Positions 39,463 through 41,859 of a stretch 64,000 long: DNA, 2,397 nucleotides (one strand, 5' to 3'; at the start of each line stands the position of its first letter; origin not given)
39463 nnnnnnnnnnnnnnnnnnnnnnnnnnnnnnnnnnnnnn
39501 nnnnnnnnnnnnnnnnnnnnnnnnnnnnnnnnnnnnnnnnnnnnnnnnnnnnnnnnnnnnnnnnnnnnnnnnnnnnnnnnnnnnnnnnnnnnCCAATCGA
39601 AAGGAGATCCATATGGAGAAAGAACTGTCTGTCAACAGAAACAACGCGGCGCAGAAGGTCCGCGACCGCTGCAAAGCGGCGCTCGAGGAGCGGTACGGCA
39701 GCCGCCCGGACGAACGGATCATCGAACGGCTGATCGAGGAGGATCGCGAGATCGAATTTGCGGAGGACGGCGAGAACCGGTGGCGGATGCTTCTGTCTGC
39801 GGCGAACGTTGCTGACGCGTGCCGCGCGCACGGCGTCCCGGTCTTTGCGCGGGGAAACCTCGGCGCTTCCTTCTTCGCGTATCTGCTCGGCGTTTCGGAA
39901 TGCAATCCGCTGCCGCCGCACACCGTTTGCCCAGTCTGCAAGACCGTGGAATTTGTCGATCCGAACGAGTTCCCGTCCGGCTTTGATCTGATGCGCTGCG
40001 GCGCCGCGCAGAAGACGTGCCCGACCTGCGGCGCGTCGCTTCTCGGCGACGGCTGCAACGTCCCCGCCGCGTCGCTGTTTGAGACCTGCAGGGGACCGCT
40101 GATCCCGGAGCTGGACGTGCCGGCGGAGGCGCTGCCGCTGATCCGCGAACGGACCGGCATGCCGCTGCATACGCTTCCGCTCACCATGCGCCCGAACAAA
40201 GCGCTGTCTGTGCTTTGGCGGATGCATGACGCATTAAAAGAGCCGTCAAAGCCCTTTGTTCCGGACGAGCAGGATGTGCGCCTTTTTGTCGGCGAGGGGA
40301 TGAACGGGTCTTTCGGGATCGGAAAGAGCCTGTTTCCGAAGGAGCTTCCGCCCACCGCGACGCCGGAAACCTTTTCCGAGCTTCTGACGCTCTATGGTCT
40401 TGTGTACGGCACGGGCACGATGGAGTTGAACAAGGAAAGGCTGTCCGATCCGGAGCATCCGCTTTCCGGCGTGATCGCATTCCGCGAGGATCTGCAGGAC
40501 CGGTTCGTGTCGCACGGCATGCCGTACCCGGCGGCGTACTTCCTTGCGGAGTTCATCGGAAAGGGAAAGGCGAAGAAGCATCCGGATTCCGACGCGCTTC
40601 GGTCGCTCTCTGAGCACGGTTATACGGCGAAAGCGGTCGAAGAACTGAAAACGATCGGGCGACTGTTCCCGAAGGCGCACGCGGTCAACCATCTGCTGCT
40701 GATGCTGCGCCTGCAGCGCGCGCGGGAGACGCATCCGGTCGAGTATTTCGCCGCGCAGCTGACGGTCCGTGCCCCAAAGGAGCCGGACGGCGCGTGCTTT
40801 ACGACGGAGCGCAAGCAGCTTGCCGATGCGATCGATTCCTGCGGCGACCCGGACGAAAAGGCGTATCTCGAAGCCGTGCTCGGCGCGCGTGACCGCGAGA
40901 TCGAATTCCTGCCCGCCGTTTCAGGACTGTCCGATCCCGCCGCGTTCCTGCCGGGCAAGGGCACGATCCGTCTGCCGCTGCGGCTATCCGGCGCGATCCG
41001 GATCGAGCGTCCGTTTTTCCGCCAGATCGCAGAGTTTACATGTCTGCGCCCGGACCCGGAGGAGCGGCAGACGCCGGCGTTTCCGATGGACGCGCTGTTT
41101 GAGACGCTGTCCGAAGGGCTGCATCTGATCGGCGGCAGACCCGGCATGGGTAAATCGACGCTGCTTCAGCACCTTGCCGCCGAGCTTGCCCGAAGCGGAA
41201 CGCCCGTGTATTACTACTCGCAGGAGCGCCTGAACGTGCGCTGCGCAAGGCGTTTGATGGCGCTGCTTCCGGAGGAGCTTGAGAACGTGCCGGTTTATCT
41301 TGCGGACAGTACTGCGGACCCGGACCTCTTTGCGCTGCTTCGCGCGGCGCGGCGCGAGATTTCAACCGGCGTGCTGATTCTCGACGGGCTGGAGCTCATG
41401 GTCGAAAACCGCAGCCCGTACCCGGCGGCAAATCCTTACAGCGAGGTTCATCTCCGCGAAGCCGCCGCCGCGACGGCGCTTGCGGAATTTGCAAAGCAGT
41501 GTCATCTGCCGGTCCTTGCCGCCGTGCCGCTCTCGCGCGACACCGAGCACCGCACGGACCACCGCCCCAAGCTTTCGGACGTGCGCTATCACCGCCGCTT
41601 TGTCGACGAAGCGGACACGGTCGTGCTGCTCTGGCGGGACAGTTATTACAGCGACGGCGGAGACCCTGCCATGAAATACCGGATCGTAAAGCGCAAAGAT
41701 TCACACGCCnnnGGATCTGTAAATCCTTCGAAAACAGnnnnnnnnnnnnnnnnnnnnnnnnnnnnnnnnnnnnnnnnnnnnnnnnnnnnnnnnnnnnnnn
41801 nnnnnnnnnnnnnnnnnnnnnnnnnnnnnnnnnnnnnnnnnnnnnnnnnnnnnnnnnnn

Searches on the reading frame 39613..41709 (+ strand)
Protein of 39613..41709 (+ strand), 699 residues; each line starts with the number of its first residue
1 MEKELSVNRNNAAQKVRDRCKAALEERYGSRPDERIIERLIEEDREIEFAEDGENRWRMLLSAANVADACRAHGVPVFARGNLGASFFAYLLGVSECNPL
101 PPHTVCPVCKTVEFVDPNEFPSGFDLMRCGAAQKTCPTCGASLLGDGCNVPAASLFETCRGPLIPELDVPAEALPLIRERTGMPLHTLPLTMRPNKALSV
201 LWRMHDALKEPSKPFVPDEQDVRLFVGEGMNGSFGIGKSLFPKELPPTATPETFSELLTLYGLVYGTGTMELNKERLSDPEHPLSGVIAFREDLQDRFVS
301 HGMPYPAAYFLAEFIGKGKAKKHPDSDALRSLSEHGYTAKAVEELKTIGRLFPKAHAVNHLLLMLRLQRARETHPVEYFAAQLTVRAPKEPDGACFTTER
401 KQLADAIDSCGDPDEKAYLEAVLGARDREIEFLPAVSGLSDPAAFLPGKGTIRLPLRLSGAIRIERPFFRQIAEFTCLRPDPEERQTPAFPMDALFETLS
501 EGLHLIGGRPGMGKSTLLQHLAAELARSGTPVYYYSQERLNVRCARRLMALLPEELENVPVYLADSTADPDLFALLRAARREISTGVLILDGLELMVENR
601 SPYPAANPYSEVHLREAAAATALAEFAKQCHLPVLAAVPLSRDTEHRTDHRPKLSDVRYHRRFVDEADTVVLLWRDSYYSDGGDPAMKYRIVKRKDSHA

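Call 73: search_protein_families(library=ncbifam, proteins=[window:39613-41709:+], max_evalue=1e-10)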
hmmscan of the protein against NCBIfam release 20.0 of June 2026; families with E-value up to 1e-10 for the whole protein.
window:39613-41709:+ (699 aa): 9 families
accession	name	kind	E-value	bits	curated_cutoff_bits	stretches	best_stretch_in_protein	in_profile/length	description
NF001688.0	PRK00448.1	equivalog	9.2e-40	136.1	873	2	10-152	827-960/1445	PolC-type DNA polymerase III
TIGR01405.1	polC_Gram_pos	equivalog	1.2e-38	132.6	1043.45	2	11-162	593-734/1211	DNA polymerase III subunit alpha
TIGR00665.1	DnaB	equivalog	1.2e-18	67.2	385.25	1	554-682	273-397/435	replicative DNA helicase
TIGR03600.1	phage_DnaB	exception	3.2e-18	65.9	498.65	0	577-688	294-401/421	phage replicative helicase, DnaB family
NF006606.0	PRK09165.1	equivalog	2.1e-16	59.6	540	1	554-688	309-440/497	replicative DNA helicase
NF006443.0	PRK08760.1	equivalog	2.3e-12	46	741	0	569-682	323-430/476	replicative DNA helicase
NF004109.0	PRK05595.1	equivalog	3.1e-12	45.9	737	1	584-681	311-401/444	replicative DNA helicase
NF004384.0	PRK05748.1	equivalog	6.3e-12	44.8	525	1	555-685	282-409/452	replicative DNA helicase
NF006306.0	PRK08506.1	equivalog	1.9e-11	43.3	596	0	584-681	302-392/472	replicative DNA helicase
